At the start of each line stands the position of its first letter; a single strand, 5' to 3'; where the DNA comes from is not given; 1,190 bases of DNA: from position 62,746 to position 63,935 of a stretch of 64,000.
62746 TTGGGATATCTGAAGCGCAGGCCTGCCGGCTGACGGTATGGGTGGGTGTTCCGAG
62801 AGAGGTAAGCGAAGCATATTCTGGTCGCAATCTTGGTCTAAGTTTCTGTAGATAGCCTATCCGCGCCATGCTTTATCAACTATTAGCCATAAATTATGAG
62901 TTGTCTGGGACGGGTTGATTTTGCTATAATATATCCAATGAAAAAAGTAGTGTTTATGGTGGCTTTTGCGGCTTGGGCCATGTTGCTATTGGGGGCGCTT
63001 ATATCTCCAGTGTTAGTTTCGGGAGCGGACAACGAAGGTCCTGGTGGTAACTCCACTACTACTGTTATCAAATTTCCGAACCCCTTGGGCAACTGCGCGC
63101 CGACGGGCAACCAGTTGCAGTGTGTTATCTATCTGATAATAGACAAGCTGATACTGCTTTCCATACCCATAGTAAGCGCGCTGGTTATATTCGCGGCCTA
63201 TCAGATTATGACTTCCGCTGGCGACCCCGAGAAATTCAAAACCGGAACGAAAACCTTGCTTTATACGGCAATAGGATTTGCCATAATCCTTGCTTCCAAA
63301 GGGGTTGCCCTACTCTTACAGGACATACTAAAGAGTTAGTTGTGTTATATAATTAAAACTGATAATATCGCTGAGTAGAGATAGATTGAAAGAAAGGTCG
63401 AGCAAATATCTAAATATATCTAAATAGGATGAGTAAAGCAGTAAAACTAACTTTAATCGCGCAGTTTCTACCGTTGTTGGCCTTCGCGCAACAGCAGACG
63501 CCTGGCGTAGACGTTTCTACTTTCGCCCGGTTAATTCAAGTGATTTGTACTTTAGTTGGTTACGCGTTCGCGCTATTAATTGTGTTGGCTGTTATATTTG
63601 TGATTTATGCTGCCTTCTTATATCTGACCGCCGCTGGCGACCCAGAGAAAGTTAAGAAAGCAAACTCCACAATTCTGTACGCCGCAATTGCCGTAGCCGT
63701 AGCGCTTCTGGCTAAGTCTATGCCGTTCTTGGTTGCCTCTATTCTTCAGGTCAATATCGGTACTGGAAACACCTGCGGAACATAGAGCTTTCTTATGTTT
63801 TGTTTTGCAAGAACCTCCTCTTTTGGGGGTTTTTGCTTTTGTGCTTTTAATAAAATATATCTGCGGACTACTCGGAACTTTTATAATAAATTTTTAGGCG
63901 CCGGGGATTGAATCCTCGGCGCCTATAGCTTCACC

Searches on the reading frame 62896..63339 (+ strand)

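Call 22: search_protein_families(library=pfam, proteins=[window:62896-63339:+])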
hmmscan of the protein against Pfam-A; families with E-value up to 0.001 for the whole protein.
window:62896-63339:+ (147 aa): 1 family
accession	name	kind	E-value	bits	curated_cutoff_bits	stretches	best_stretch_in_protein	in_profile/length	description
PF18895.5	T4SS_pilin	-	1.6e-05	25.3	26.6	1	90-138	21-68/71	Type IV secretion system pilin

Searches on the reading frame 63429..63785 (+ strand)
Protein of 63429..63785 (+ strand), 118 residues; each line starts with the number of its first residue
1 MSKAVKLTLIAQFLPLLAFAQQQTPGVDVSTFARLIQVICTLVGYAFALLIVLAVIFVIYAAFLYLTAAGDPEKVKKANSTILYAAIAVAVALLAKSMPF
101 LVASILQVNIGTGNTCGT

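Call 22: search_protein_families(library=pfam, proteins=[window:63429-63785:+])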
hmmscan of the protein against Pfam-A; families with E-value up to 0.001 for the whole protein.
window:63429-63785:+ (118 aa): 1 family
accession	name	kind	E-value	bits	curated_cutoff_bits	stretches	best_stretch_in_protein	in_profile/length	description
PF18895.5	T4SS_pilin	-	1.5e-08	35.1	26.6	1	38-97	8-66/71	Type IV secretion system pilin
